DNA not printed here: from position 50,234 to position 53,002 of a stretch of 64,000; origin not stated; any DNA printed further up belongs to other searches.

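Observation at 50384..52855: OSCA/TMEM63-family mechanosensitive cation channel in Giardia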

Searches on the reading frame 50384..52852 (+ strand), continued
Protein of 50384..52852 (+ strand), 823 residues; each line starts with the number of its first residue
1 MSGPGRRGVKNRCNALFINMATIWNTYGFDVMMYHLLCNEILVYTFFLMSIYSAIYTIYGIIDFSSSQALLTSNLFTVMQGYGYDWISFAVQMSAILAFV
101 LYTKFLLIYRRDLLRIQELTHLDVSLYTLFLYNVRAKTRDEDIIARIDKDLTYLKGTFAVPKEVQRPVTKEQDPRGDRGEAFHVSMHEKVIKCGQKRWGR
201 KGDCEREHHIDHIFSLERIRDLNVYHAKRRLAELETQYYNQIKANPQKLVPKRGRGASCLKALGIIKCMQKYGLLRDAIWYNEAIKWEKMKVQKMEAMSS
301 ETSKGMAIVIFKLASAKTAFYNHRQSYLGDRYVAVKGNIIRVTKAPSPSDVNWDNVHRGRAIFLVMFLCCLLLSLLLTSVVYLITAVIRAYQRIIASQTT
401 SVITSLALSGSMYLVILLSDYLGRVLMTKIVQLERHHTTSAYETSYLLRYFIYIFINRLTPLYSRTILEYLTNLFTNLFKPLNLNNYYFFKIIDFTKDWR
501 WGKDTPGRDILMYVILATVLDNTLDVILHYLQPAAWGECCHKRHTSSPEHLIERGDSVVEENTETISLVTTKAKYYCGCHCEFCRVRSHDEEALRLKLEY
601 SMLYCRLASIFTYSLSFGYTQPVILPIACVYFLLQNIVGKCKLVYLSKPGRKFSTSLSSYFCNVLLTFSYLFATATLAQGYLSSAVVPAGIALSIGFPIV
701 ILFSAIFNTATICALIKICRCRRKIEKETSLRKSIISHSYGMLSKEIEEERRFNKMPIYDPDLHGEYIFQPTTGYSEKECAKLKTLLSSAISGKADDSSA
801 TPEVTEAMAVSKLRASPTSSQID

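Call 42: fold_search(model_id=the predicted structure, library=pdb)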
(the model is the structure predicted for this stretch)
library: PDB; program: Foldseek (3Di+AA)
matches with E <= 10: 179; with E <= 0.001: 39
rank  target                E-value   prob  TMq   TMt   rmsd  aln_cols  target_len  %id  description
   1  8wg4                  7.9e-10  1.00  0.44  0.51  10.4       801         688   15  mouse TMEM63b in DDM-CHS micelle with YN9303-24 Fab (released 2024-09-25)
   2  8ymp_A                9.1e-09  1.00  0.44  0.57  11.0       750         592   12  OSCA1.1-F516A nanodisc in LPC (released 2024-10-02)
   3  8ehx                  3.1e-08  1.00  0.44  0.55   9.6       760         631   13  cryo-EM structure of TMEM63B in LMNG (released 2023-08-23)
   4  9n93                  5.6e-08  1.00  0.45  0.55   9.6       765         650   12  Human TMEM63A mutant V53M lipid-open state (released 2025-06-11)
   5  8ymq_A                8.2e-08  1.00  0.42  0.51   8.7       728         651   12  OSCA1.1-F516A nanodisc (released 2024-10-02)
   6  6mgv_A                9.3e-08  1.00  0.44  0.54   8.5       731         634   12  Structure of mechanically activated ion channel OSCA1.2 in nanodisc (released 2018-11-14)
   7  8xw0_A                1.3e-07  1.00  0.46  0.53  10.2       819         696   14  Cryo-EM structure of OSCA3.1-GDN state (released 2024-04-10)
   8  8xvy_B                1.8e-07  1.00  0.45  0.53   7.8       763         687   13  Cryo-EM structure of OSCA3.1-2E(R611E-R619E)-closed/open state (released 2024-04-10)
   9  8ehw                  1.9e-07  1.00  0.47  0.59   9.2       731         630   14  cryo-EM structure of TMEM63A in nanodisc (released 2023-08-23)
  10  8xvy_A                2.3e-07  1.00  0.43  0.51  11.2       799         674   13  Cryo-EM structure of OSCA3.1-2E(R611E-R619E)-closed/open state (released 2024-04-10)
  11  8t56_A                2.6e-07  1.00  0.41  0.52  11.7       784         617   12  Structure of mechanically activated ion channel OSCA1.2 in peptidiscs (released 2023-12-27)
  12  6jpf_A                2.9e-07  1.00  0.40  0.51  12.3       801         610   12  Structure of atOSCA1.1 channel at 3.52A (released 2019-04-10)
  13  8k0b                  3.5e-07  1.00  0.46  0.53   8.7       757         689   13  Cryo-EM structure of TMEM63C (released 2023-12-06)
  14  8xs0_A                3.5e-07  1.00  0.42  0.48  11.1       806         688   12  Cryo-EM structure of OSCA3.1-1.1ver(Y367N-G454S-Y458I)-open/'desensitized' state (released 2024-04-10)
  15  8xs4_A                4.2e-07  1.00  0.46  0.53   8.9       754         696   12  Cryo-EM structure of OSCA1.2-DOPC-1:20-contracted1 state (released 2024-04-10)
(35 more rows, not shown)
